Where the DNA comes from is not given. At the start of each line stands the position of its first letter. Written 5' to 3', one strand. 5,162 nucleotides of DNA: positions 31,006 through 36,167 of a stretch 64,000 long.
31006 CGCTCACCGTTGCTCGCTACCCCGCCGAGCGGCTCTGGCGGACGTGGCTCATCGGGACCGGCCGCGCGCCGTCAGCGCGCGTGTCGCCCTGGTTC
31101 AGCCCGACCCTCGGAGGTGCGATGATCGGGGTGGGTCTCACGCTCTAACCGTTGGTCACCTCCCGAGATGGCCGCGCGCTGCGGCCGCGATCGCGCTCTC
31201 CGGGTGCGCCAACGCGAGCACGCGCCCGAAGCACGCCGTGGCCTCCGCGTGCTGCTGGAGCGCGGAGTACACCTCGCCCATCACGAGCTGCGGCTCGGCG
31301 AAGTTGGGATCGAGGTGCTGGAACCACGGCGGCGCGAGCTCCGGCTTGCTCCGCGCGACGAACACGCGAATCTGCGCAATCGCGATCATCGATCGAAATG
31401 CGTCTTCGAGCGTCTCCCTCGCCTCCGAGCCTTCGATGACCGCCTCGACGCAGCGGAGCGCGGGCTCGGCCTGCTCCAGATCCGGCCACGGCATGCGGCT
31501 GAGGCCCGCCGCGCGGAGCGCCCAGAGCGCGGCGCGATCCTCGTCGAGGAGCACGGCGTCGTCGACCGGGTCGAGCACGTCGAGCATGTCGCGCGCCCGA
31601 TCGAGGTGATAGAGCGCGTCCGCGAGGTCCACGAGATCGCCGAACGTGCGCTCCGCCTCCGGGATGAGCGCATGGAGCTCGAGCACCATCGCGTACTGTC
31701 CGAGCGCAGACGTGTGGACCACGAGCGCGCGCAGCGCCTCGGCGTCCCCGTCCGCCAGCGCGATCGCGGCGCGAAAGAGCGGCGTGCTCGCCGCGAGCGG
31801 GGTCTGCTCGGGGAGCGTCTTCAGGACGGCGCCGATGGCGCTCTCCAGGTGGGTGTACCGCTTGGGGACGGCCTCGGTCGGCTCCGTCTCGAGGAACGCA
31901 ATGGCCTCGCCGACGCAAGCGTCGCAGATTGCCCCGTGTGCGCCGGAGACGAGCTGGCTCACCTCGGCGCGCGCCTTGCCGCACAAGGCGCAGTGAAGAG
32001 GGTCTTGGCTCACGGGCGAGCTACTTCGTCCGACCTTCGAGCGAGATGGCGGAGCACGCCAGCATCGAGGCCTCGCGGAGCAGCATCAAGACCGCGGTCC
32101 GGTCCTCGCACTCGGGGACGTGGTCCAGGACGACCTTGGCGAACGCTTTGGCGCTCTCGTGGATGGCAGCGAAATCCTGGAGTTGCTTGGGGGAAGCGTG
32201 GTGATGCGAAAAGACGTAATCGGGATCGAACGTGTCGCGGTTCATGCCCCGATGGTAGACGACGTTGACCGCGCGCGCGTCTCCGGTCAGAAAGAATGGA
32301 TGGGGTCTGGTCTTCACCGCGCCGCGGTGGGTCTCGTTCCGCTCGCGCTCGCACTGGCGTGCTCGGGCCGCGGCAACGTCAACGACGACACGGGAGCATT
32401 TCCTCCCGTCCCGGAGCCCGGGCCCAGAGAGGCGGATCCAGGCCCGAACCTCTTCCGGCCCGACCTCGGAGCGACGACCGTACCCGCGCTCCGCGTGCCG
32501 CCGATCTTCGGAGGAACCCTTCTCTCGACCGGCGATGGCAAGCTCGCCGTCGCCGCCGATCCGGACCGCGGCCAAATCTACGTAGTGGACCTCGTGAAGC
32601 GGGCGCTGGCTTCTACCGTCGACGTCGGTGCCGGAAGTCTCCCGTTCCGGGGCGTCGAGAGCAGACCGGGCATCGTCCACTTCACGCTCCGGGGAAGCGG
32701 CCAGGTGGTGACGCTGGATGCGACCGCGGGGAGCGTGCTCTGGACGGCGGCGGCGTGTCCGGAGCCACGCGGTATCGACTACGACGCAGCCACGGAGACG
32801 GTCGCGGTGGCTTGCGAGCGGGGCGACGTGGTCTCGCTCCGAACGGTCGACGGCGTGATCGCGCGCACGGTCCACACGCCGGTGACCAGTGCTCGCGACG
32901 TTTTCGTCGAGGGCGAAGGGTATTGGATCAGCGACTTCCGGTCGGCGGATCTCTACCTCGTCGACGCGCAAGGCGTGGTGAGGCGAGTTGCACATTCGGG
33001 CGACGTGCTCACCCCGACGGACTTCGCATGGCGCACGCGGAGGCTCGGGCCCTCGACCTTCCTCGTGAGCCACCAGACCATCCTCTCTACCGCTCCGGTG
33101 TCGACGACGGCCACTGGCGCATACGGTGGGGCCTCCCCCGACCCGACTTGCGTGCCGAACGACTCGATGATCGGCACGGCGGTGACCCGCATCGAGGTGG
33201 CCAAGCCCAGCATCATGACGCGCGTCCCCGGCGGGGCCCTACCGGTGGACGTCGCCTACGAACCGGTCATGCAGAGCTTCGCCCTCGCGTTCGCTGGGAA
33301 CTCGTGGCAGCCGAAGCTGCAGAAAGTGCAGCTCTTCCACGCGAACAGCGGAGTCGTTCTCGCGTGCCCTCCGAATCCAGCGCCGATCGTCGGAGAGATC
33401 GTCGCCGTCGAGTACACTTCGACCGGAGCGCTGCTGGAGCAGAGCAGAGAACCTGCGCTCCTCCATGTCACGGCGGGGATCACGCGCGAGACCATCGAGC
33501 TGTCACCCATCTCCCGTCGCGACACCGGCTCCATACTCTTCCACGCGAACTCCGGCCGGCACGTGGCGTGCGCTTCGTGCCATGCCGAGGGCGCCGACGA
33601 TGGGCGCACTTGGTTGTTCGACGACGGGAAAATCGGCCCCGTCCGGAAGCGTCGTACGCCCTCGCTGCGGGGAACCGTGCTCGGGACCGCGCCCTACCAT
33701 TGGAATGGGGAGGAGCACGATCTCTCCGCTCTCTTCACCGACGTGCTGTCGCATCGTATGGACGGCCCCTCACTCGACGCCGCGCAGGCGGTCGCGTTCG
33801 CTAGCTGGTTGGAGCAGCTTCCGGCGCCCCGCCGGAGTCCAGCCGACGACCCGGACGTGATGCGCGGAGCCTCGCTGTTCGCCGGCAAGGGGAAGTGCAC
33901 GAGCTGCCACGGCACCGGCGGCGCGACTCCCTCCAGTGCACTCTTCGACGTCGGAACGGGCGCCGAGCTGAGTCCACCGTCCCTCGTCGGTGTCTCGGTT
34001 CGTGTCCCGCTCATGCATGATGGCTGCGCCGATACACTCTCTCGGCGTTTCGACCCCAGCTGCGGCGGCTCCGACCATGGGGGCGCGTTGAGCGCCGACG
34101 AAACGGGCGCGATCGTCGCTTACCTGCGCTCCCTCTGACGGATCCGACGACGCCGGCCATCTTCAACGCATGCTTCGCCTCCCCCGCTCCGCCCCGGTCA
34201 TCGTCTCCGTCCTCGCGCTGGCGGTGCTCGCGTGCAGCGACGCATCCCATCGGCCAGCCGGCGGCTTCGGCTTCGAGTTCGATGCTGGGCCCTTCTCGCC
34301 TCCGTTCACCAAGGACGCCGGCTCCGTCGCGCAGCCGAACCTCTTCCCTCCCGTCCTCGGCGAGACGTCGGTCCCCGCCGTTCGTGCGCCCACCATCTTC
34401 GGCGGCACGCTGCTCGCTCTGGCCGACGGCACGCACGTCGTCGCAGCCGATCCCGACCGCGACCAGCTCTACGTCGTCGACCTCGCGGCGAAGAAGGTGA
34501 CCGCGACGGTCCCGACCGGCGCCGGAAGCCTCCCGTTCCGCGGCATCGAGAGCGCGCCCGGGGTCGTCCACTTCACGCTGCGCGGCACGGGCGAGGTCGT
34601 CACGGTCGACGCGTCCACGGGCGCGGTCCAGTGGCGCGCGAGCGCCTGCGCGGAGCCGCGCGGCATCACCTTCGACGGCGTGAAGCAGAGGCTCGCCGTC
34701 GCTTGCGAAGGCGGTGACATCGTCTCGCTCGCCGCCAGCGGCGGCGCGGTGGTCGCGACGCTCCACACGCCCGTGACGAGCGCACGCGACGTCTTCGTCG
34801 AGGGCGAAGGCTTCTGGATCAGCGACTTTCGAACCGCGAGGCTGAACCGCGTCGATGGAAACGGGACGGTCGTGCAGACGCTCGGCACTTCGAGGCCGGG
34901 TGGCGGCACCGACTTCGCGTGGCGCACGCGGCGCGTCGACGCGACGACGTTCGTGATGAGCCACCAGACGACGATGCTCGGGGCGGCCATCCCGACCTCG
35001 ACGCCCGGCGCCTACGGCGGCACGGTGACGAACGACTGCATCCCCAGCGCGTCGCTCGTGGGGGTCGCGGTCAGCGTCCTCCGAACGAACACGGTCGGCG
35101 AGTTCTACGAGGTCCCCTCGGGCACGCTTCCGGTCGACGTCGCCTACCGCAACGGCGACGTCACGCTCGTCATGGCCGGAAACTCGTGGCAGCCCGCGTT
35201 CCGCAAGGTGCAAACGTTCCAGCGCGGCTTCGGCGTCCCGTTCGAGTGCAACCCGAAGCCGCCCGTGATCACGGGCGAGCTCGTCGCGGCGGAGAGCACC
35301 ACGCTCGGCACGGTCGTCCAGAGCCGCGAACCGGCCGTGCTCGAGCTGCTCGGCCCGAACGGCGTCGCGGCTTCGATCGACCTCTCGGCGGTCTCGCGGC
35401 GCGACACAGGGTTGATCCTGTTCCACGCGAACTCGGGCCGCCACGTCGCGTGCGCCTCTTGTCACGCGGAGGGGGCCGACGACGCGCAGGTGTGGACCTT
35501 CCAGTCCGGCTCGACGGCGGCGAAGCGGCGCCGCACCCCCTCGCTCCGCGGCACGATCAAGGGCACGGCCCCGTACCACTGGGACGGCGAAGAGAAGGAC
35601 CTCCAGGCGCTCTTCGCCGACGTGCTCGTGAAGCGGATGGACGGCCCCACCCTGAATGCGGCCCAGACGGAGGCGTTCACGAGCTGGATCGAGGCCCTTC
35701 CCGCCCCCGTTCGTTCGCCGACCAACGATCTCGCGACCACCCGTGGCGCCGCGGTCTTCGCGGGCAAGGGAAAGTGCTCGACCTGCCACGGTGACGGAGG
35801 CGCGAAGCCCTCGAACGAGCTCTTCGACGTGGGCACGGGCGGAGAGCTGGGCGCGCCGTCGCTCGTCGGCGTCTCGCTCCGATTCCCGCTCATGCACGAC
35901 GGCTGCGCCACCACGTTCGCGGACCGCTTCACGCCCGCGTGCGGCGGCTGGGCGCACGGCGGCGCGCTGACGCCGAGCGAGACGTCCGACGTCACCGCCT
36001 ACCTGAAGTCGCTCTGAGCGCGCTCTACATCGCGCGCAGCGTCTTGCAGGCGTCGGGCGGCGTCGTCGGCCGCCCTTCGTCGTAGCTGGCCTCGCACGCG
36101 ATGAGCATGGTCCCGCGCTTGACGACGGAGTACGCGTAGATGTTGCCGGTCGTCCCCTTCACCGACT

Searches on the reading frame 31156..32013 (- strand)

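Call 102: search_protein_families(library=pfam, proteins=[window:31156-32013:-], max_evalue=0.001)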
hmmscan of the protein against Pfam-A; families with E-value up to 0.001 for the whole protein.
window:31156-32013:- (285 aa): 1 family
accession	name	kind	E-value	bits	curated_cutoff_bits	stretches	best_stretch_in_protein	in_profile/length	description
PF06689.19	zf-C4_ClpX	-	5.3e-09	36.3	27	1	7-38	2-34/39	ClpX C4-type zinc finger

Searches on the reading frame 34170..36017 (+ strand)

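Call 102: search_protein_families(library=pfam, proteins=[window:34170-36017:+], max_evalue=0.001)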
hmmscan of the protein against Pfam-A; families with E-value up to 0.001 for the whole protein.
window:34170-36017:+ (615 aa): 4 families
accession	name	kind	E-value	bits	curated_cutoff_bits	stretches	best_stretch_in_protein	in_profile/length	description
PF03150.19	CCP_MauG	-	1.4e-06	29.5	25.6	0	424-486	20-82/149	Di-haem cytochrome c peroxidase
PF00034.26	Cytochrom_C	-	5.2e-06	28.1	21.3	0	525-615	3-89/90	Cytochrome c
PF13442.11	Cytochrome_CBB3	-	1.1e-05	26.1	27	0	523-548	3-26/68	Cytochrome C oxidase, cbb3-type, subunit III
PF13360.13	PQQ_2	-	0.00071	19.7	27.6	0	70-192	65-180/233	Outer membrane protein assembly factor BamB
